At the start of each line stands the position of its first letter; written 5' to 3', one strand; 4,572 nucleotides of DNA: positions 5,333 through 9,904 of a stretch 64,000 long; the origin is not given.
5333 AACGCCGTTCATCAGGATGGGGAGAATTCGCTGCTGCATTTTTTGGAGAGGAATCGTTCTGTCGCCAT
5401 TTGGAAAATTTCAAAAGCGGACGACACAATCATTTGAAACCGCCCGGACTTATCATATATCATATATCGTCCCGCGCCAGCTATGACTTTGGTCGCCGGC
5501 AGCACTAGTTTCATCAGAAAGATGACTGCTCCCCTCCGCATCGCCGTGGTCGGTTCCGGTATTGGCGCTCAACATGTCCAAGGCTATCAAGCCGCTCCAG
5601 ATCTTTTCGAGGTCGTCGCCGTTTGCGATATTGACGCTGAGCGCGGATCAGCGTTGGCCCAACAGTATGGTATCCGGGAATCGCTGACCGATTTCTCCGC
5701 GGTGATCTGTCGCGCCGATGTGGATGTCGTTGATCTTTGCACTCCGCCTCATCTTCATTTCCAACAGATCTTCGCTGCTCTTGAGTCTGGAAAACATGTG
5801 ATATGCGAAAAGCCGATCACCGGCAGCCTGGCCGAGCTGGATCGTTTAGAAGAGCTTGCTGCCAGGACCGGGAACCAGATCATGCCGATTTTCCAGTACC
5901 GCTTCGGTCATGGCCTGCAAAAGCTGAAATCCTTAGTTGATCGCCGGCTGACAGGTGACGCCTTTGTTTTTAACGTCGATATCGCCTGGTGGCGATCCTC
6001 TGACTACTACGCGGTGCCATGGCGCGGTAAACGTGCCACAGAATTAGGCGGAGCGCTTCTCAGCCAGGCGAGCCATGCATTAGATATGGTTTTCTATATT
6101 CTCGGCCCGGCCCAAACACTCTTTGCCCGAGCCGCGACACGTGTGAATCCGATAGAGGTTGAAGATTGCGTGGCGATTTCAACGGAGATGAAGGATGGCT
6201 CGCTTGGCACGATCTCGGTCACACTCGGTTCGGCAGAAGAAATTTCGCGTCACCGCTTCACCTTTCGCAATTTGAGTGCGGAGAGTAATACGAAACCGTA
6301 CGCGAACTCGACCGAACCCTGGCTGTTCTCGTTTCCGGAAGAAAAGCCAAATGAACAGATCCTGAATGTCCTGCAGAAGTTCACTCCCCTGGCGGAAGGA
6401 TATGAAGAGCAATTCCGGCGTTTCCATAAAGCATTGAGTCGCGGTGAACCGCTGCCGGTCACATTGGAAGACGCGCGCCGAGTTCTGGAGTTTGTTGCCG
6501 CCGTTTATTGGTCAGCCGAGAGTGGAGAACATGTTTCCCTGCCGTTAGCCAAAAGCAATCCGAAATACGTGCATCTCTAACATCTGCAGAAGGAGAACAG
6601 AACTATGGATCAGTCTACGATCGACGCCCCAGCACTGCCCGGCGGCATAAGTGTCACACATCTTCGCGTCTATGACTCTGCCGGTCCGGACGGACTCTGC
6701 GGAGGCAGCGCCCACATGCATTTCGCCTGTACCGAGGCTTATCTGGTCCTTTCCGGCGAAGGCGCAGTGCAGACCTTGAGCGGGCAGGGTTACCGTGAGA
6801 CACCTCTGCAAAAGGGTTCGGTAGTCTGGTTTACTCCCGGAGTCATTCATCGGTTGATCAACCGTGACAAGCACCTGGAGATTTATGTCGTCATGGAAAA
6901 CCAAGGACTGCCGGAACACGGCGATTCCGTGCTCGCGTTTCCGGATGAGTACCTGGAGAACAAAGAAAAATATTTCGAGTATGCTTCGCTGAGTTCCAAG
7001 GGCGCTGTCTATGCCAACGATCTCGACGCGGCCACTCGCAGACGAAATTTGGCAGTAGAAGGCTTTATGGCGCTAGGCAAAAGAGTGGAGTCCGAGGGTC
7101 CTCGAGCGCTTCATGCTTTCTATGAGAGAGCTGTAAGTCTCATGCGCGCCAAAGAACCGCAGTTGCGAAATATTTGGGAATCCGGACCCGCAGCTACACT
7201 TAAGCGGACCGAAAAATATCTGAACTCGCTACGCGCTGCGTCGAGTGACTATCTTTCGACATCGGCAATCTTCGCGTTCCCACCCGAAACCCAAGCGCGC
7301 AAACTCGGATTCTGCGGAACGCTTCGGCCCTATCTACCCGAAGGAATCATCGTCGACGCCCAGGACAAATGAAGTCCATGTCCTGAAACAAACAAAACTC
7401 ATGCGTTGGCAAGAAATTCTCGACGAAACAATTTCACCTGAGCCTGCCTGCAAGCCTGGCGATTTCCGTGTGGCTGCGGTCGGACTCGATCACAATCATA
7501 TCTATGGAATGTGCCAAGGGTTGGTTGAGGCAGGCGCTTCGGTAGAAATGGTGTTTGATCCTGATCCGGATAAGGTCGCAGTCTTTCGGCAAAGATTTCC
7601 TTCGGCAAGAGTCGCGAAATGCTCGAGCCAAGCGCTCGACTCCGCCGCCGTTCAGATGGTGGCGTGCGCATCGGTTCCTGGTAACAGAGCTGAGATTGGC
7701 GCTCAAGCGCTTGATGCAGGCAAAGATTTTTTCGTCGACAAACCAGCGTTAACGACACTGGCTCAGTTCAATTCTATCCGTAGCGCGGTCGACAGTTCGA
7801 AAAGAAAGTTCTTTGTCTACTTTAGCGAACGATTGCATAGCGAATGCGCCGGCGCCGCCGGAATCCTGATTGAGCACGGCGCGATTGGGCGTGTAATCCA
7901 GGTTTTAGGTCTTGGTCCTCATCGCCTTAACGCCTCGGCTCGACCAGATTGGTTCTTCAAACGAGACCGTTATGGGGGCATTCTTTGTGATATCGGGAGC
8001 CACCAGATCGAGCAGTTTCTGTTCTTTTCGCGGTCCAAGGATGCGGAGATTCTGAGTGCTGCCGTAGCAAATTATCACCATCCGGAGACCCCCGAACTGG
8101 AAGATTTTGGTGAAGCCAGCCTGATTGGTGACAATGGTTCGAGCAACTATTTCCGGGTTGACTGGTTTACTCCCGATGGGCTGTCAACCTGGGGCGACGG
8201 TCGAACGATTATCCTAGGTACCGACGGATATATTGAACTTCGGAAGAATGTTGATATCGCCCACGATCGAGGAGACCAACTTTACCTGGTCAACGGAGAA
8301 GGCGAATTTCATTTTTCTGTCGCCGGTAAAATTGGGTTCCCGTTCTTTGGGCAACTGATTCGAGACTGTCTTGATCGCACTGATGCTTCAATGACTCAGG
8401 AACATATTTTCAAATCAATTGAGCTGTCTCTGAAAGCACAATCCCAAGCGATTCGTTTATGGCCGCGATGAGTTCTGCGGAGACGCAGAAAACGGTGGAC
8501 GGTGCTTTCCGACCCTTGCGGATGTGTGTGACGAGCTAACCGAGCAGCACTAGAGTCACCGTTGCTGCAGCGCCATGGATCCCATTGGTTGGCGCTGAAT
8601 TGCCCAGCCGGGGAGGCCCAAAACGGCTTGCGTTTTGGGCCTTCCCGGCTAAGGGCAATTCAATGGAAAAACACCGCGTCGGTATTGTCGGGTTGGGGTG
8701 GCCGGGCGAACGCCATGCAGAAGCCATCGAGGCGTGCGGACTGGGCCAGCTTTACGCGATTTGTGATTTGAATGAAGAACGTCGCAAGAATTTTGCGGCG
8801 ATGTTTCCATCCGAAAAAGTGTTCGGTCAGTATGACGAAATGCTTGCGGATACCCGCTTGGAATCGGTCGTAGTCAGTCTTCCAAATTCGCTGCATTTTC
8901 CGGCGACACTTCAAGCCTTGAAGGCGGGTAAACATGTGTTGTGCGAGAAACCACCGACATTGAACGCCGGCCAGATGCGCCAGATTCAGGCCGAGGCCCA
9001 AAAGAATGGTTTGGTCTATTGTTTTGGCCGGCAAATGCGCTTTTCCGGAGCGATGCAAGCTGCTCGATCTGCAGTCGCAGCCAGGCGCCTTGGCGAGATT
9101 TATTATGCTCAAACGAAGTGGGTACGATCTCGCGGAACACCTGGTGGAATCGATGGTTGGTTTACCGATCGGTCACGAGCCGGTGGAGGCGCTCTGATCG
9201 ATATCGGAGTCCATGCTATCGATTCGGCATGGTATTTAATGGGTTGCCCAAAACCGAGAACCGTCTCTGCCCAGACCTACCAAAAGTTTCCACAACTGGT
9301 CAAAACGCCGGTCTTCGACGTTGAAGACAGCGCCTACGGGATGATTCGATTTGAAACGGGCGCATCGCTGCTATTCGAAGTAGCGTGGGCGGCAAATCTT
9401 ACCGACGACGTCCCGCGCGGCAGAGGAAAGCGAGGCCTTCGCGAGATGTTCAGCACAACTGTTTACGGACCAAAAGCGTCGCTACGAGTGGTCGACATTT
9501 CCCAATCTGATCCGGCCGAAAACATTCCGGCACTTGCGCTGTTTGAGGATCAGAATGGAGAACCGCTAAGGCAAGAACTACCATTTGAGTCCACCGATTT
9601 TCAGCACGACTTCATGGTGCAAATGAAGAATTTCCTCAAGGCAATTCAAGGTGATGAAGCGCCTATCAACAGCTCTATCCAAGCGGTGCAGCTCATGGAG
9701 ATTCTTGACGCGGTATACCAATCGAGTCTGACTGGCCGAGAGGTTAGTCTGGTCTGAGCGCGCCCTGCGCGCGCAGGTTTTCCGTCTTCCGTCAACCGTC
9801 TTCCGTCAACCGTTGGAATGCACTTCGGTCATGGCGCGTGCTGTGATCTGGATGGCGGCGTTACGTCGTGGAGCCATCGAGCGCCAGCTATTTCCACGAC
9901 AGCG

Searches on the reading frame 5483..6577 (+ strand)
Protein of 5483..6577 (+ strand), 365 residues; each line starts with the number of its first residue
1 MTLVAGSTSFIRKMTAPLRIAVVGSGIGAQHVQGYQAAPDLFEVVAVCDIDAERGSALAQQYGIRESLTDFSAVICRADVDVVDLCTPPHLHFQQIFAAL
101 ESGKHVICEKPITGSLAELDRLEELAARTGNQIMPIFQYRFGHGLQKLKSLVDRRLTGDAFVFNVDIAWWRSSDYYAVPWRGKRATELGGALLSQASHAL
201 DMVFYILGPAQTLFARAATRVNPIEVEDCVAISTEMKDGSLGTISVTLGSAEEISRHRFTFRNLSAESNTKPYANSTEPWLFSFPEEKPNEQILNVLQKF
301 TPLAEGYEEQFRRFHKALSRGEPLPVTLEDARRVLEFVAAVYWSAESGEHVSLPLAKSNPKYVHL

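Call 63: search_protein_families(library=pfam, proteins=[window:5483-6577:+], max_evalue=0.001)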
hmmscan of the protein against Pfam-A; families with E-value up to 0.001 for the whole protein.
window:5483-6577:+ (365 aa): 4 families
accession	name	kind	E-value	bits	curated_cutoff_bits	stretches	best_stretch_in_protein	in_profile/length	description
PF01408.29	GFO_IDH_MocA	-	1.8e-27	96.8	24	1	18-135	1-118/120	Oxidoreductase family, NAD-binding Rossmann fold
PF22725.1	GFO_IDH_MocA_C3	-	4.8e-18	65.8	27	1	146-253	2-109/124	GFO/IDH/MocA C-terminal domain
PF02894.22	GFO_IDH_MocA_C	-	1.4e-15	58.2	22.9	1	149-353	1-218/218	Oxidoreductase family, C-terminal alpha/beta domain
PF03447.22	NAD_binding_3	-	0.00014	23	24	1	27-133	5-113/116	Homoserine dehydrogenase, NAD binding domain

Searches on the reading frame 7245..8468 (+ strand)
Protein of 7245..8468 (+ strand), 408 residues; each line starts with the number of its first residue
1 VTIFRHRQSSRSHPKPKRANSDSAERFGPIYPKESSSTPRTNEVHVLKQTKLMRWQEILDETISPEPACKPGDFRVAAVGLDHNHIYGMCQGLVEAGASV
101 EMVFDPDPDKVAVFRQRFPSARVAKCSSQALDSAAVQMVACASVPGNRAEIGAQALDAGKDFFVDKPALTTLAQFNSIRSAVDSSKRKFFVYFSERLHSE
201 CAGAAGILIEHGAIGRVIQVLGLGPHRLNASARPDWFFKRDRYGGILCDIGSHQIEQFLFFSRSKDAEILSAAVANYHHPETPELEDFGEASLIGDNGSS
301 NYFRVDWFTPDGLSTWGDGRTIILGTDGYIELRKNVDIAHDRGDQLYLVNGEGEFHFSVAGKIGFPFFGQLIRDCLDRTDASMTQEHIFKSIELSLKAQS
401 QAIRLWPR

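Call 63: search_protein_families(library=pfam, proteins=[window:7245-8468:+], max_evalue=0.001)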
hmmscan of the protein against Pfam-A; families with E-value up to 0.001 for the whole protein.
window:7245-8468:+ (408 aa): 3 families
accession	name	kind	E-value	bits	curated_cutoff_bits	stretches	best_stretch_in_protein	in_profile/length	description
PF22725.1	GFO_IDH_MocA_C3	-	2e-14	54.1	27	1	208-331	7-124/124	GFO/IDH/MocA C-terminal domain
PF01408.29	GFO_IDH_MocA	-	2.6e-07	31.8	24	1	97-193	25-120/120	Oxidoreductase family, NAD-binding Rossmann fold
PF02894.22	GFO_IDH_MocA_C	-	1.4e-06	28.7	22.9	1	208-355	3-147/218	Oxidoreductase family, C-terminal alpha/beta domain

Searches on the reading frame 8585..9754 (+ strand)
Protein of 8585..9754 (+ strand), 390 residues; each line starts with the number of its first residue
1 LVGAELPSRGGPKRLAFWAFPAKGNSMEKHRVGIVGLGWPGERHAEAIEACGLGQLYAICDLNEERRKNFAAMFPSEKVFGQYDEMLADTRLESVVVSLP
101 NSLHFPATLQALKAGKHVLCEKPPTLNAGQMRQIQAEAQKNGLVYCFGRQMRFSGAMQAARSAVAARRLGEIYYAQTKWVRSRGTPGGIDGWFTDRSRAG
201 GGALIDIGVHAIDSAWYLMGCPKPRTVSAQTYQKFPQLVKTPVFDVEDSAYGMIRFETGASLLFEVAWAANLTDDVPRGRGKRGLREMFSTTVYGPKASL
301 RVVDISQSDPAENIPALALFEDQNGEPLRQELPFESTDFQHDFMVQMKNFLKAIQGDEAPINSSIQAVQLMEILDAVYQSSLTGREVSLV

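Call 63: search_protein_families(library=pfam, proteins=[window:8585-9754:+], max_evalue=0.001)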
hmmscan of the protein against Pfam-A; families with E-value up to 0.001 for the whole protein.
window:8585-9754:+ (390 aa): 3 families
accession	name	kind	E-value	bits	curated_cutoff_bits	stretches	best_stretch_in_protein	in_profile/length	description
PF01408.29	GFO_IDH_MocA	-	1.3e-24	87.6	24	1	31-146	2-117/120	Oxidoreductase family, NAD-binding Rossmann fold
PF02894.22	GFO_IDH_MocA_C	-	2.7e-23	83.4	22.9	1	161-389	1-218/218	Oxidoreductase family, C-terminal alpha/beta domain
PF22725.1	GFO_IDH_MocA_C3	-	7.8e-22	78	27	1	157-299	1-122/124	GFO/IDH/MocA C-terminal domain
